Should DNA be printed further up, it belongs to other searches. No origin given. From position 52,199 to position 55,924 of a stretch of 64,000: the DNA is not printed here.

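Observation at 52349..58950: About 2200-aa secreted EGF-repeat surface glycoprotein with a recently amplified tandem array, mucin-like stalk and probable GPI signal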

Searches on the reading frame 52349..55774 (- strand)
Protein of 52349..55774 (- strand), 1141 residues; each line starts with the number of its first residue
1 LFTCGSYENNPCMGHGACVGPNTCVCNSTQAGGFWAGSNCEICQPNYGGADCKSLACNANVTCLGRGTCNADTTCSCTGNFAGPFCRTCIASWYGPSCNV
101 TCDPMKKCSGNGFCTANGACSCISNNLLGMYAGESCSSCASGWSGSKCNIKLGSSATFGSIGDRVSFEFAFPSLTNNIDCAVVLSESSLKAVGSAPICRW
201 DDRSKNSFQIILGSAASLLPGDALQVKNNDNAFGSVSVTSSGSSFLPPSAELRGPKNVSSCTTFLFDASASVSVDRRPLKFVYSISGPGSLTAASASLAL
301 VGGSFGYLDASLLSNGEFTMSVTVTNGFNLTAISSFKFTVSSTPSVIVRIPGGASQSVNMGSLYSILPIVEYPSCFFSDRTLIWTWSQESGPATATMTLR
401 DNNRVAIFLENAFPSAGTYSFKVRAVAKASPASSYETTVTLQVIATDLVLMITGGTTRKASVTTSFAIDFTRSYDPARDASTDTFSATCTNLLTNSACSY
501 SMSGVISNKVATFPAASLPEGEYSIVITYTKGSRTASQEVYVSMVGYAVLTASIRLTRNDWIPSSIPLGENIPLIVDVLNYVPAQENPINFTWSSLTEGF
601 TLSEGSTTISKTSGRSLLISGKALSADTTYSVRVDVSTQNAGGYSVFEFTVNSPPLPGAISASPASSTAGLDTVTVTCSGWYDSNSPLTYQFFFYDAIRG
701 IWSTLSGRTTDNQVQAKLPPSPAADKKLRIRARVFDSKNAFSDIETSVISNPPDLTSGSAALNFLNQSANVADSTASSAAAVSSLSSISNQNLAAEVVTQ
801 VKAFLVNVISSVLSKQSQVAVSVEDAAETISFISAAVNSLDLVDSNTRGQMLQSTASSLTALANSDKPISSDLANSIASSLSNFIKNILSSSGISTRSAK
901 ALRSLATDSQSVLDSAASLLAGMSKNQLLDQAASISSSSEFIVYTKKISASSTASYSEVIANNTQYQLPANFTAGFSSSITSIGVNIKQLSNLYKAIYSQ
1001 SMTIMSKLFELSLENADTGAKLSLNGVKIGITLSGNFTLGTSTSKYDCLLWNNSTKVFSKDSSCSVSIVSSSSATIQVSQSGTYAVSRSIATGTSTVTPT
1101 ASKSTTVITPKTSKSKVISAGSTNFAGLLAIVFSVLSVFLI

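Call 4: search_protein_families(library=pfam, proteins=[window:52349-55774:-], max_evalue=0.01)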
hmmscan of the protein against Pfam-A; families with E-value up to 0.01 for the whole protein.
window:52349-55774:- (1141 aa): 3 families
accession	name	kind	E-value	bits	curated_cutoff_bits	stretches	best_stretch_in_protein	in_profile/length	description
PF02010.21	REJ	-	1.7e-39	136.2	25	1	413-778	49-440/452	REJ domain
PF22352.2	K319L-like_PKD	-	0.0052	17.2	27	1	380-440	27-83/84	K319L-like, PKD domain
PF18911.6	PKD_4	-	0.0095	16.4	27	0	247-284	3-40/85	PKD domain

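Call 8: find_homologous_proteins(query=window:52352-55318:-)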
Query seq(989 aa): 8000 candidates shared short words with the query, none scored E <= 0.001.

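Call 22: search_solved_structures(query=window:52352-55324:-, max_evalue=1, show_alignments=2)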
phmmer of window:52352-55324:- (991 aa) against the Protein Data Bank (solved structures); distinct sequences matched with E-value up to 1: 0.

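Call 33: search_protein_representatives(protein=window:52352-55324:-)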
Query: 991 residues. Proteins with E-value up to 0.001 (for the whole library): 436; up to 1e-10: 110; up to 1e-30: 25. The best 150 are listed.
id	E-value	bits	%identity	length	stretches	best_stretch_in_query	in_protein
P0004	0.0e+00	2045.6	100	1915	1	1-991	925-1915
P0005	0.0e+00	1087.7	55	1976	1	2-987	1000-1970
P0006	3.0e-91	323.5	35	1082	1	14-600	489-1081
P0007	9.1e-54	199.5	29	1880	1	5-954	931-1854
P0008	3.2e-52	194.4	27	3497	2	8-764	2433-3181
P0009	5.2e-49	183.8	30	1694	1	6-988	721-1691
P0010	8.4e-48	179.8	28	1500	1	4-971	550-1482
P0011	8.5e-47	176.5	29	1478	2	33-624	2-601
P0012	2.6e-46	174.9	27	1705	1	4-962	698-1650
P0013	3.2e-45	171.2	30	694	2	478-816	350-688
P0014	3.7e-44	167.7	28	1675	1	4-941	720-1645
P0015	5.8e-43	163.8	28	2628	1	6-964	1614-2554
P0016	5.4e-41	157.2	30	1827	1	6-549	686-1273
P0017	9.9e-41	156.4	26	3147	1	6-624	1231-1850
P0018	1.2e-40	156.1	25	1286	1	7-940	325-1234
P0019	6.3e-39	150.4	27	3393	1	9-740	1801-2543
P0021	7.4e-36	140.3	27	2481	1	5-946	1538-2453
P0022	2.8e-35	138.3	25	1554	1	6-638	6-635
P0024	1.7e-34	135.8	26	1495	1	8-670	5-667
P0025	3.5e-34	134.7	26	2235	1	7-872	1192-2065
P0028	8.0e-31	123.6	30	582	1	458-977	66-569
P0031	1.6e-28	116.0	27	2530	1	28-625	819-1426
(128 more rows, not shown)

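Call 35: list_cluster_members(proteins=[P0004, P0005, P0006, P0007, P0008, P0009, P0010, P0012, P0015, P0018])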
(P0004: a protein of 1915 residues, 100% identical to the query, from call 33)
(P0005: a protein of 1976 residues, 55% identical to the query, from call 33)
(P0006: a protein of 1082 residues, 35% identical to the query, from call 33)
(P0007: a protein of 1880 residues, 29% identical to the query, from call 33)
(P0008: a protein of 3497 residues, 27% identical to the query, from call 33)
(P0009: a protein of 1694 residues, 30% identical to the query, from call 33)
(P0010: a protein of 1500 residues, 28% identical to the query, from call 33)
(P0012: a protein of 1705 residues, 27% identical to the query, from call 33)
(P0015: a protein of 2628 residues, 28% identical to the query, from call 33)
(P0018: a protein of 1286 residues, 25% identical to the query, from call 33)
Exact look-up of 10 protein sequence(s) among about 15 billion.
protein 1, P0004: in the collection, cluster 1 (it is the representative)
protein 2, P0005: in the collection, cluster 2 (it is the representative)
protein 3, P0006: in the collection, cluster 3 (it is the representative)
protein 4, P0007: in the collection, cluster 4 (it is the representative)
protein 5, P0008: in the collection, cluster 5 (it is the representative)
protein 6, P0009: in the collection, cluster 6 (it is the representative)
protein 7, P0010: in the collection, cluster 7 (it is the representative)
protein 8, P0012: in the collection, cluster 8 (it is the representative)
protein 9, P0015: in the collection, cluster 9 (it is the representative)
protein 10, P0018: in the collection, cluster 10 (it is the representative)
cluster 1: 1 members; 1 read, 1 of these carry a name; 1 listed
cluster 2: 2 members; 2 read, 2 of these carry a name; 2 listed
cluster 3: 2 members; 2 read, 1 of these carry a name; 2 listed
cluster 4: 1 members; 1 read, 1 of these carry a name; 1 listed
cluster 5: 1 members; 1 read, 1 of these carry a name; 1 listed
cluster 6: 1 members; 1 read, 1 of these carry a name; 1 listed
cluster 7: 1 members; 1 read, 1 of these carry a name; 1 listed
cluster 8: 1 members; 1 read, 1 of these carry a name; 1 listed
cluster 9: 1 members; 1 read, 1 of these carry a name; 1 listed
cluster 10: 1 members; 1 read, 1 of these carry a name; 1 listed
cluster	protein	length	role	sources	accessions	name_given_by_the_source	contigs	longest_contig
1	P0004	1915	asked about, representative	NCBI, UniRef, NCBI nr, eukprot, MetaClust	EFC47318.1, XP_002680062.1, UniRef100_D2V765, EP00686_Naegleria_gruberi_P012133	basal body protein NBP family [Naegleria gruberi] | Basal body protein NBP family n=1 Tax=Naegleria gruberi TaxID=5762 RepID=D2V765_NAEGR | XP_002680062.1 basal body protein NBP family [Naegleria gruberi strain NEG-M]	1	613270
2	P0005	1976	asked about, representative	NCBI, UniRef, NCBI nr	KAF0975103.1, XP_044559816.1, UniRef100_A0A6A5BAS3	hypothetical protein FDP41_005856 [Naegleria fowleri] | EGF-like domain-containing protein n=1 Tax=Naegleria fowleri TaxID=5763 ... | uncharacterized protein FDP41_005856 [Naegleria fowleri]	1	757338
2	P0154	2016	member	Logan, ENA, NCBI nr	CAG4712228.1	unnamed protein product [Naegleria fowleri]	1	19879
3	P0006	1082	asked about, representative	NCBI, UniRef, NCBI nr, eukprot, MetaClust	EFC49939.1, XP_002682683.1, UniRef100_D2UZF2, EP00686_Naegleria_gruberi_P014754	predicted protein [Naegleria gruberi] | Predicted protein n=1 Tax=Naegleria gruberi TaxID=5762 RepID=D2UZF2_NAEGR | uncharacterized protein NAEGRDRAFT_61915 [Naegleria gruberi]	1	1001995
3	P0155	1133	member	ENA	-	-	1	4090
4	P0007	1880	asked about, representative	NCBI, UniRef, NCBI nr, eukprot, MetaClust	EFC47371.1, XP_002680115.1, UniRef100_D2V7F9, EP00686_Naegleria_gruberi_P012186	predicted protein [Naegleria gruberi] | Predicted protein n=1 Tax=Naegleria gruberi TaxID=5762 RepID=D2V7F9_NAEGR | uncharacterized protein NAEGRDRAFT_31787 [Naegleria gruberi]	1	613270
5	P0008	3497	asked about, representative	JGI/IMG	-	hypothetical protein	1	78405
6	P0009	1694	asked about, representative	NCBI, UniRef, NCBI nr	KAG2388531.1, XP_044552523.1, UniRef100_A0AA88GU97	hypothetical protein C9374_000695 [Naegleria lovaniensis] | Uncharacterized protein n=1 Tax=Naegleria lovaniensis TaxID=51637 RepID=A0AA88GU97_NAELO | uncharacterized protein C9374_000695 [Naegleria lovaniensis]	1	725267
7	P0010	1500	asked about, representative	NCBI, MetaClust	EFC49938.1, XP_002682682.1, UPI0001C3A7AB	predicted protein, partial [Naegleria gruberi] | status=active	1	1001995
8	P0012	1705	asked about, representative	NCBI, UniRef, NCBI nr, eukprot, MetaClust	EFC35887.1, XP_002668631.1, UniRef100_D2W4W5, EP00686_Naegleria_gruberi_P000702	predicted protein [Naegleria gruberi] | Predicted protein n=1 Tax=Naegleria gruberi TaxID=5762 RepID=D2W4W5_NAEGR | uncharacterized protein NAEGRDRAFT_76453 [Naegleria gruberi]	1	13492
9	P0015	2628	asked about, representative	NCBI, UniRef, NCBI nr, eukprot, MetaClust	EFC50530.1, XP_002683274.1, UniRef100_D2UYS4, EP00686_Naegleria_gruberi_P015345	predicted protein [Naegleria gruberi] | Predicted protein n=1 Tax=Naegleria gruberi TaxID=5762 RepID=D2UYS4_NAEGR | uncharacterized protein NAEGRDRAFT_45249 [Naegleria gruberi]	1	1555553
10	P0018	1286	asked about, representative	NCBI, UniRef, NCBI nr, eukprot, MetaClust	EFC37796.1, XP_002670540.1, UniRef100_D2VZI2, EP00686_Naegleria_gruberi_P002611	predicted protein [Naegleria gruberi] | Predicted protein n=1 Tax=Naegleria gruberi TaxID=5762 RepID=D2VZI2_NAEGR | uncharacterized protein NAEGRDRAFT_74497 [Naegleria gruberi]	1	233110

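Call 43: search_protein_families(library=pfam, proteins=[P0011, P0022, P0024, P0012, P0007, P0009], max_evalue=0.001)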
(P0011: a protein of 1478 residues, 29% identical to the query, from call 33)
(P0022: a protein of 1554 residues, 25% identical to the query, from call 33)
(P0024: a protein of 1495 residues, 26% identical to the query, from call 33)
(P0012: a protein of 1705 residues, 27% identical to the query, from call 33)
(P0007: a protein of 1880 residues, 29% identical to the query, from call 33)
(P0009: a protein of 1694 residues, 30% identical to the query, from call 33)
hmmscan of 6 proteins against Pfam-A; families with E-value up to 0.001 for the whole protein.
P0011 (1478 aa): 5 families
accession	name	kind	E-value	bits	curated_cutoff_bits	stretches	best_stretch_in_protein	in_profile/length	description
PF02010.21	REJ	-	1.5e-70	238.6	25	1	239-621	51-452/452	REJ domain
PF01825.27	GPS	-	5.3e-10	40.1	22.5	1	949-987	1-43/45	GPCR proteolysis site, GPS, motif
PF22352.2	K319L-like_PKD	-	1.2e-08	35.2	27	0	79-146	10-70/84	K319L-like, PKD domain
PF25024.1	EGF_TEN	-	1.5e-07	31.7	65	1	635-673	26-64/234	Teneurin EGF domain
PF23106.1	EGF_Teneurin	-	1.2e-05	25.7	24.3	1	639-667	1-29/30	Teneurin-like EGF domain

P0022 (1554 aa): 4 families
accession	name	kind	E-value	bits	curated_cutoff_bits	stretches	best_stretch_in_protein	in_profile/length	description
PF02010.21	REJ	-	5e-50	170.9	25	1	227-624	7-441/452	REJ domain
PF22352.2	K319L-like_PKD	-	7.3e-12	45.6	27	1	305-388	4-82/84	K319L-like, PKD domain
PF01825.27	GPS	-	5.1e-10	40.1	22.5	1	945-982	2-43/45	GPCR proteolysis site, GPS, motif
PF23301.1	EGF_PEAR1L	-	0.00049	20.5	37.5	1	652-681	7-36/49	Platelet endothelial aggregation receptor 1-like, EGF domain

P0024 (1495 aa): 5 families
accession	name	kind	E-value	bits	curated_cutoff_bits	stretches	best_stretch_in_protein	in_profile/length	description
PF02010.21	REJ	-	3.6e-39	135.1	25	1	270-639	55-449/452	REJ domain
PF23106.1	EGF_Teneurin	-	6.7e-07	29.7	24.3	1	689-715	1-27/30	Teneurin-like EGF domain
PF01825.27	GPS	-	7.5e-07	30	22.5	1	972-1012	2-44/45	GPCR proteolysis site, GPS, motif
PF25024.1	EGF_TEN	-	1.8e-06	28.2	65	1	686-760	92-168/234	Teneurin EGF domain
PF07974.19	EGF_2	-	0.00022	21.9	22.1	1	689-715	1-32/32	EGF-like domain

P0012 (1705 aa): 5 families
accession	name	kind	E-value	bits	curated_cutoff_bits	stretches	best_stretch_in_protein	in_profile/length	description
PF02010.21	REJ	-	2.9e-34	118.9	25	1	1045-1296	149-421/452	REJ domain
PF23106.1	EGF_Teneurin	-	1.5e-09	38.2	24.3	1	390-415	5-29/30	Teneurin-like EGF domain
PF25024.1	EGF_TEN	-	3.2e-07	30.6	65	1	594-681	15-92/234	Teneurin EGF domain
PF00053.31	EGF_laminin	-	0.00016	22.2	21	1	654-690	1-42/49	Laminin EGF domain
PF24973.1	EGF_LMN_ATRN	-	0.00019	21.9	27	1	654-689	1-37/44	Laminin/attractin EGF domain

P0007 (1880 aa): 4 families
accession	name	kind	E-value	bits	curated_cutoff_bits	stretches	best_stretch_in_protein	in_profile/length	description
PF02010.21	REJ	-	1.8e-46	159.1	25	1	1262-1539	141-436/452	REJ domain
PF25024.1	EGF_TEN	-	9.1e-15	55.3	65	3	715-820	33-123/234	Teneurin EGF domain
PF23106.1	EGF_Teneurin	-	4.5e-14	52.6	24.3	1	628-652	5-28/30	Teneurin-like EGF domain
PF07974.19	EGF_2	-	2.3e-10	41.1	22.1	2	626-651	6-32/32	EGF-like domain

P0009 (1694 aa): 4 families
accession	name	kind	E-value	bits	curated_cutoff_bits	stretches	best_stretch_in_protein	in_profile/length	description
PF02010.21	REJ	-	1.4e-34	120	25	1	1067-1350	142-435/452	REJ domain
PF25024.1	EGF_TEN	-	1.5e-26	93.9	65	3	523-610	46-121/234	Teneurin EGF domain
PF07974.19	EGF_2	-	1.6e-15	57.6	22.1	1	547-572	6-32/32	EGF-like domain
PF23106.1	EGF_Teneurin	-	4.9e-10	39.8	24.3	0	32-64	3-29/30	Teneurin-like EGF domain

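Call 75: list_cluster_members(proteins=[P0011, P0017, P0019, P0022, P0024, P0031, P0014, P0021, P0028, P0025])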
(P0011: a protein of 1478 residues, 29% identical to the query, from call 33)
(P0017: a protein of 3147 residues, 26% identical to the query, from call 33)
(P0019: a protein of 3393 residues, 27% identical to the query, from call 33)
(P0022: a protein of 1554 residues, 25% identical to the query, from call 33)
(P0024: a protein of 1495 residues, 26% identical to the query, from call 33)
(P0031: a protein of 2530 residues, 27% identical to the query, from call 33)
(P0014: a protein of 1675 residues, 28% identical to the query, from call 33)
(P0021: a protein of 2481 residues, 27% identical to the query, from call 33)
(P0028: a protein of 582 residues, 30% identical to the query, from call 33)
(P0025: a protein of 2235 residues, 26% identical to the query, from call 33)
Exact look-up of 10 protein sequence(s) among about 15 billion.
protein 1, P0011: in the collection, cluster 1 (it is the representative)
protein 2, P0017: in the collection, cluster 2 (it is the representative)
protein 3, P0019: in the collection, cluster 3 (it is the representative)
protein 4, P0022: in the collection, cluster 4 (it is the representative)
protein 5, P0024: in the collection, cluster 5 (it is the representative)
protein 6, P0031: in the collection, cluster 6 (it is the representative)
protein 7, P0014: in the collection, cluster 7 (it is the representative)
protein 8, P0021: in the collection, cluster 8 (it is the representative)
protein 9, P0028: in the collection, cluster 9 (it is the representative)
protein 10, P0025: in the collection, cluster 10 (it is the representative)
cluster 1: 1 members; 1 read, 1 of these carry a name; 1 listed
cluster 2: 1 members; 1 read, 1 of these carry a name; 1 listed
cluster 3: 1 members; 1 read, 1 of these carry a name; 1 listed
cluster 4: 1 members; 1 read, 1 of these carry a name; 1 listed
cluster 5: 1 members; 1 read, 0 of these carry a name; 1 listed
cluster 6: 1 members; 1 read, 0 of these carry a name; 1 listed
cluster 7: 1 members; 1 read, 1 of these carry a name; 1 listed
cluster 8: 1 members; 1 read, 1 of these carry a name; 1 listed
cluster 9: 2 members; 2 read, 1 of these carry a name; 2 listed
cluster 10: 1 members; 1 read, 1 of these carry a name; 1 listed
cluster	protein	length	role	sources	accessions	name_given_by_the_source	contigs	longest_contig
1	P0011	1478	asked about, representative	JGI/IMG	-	hypothetical protein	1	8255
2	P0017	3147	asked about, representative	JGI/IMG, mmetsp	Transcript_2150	Transcript_2150/g.3106 ORF Transcript_2150/g.3106 Transcript_2150/m.3106 type:complete ...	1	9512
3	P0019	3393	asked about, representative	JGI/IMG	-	hypothetical protein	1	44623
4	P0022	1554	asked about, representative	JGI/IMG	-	hypothetical protein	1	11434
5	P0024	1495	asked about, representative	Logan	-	-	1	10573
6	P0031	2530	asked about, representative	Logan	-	-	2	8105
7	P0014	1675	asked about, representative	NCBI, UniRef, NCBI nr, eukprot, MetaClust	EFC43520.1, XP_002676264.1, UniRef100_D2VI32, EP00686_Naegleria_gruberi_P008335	predicted protein [Naegleria gruberi] | Delta-like protein n=1 Tax=Naegleria gruberi TaxID=5762 RepID=D2VI32_NAEGR | uncharacterized protein NAEGRDRAFT_68543 [Naegleria gruberi]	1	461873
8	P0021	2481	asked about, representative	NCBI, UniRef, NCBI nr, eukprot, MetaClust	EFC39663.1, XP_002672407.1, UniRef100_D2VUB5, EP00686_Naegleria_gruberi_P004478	predicted protein [Naegleria gruberi] | Predicted protein n=1 Tax=Naegleria gruberi TaxID=5762 RepID=D2VUB5_NAEGR | uncharacterized protein NAEGRDRAFT_52311 [Naegleria gruberi]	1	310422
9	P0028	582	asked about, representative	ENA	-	-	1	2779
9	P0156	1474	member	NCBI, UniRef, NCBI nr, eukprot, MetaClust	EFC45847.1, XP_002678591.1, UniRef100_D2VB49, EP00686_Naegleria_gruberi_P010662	basal body protein [Naegleria gruberi] | Basal body protein n=1 Tax=Naegleria gruberi TaxID=5762 RepID=D2VB49_NAEGR | XP_002678591.1 basal body protein [Naegleria gruberi strain NEG-M]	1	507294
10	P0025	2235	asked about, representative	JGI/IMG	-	hypothetical protein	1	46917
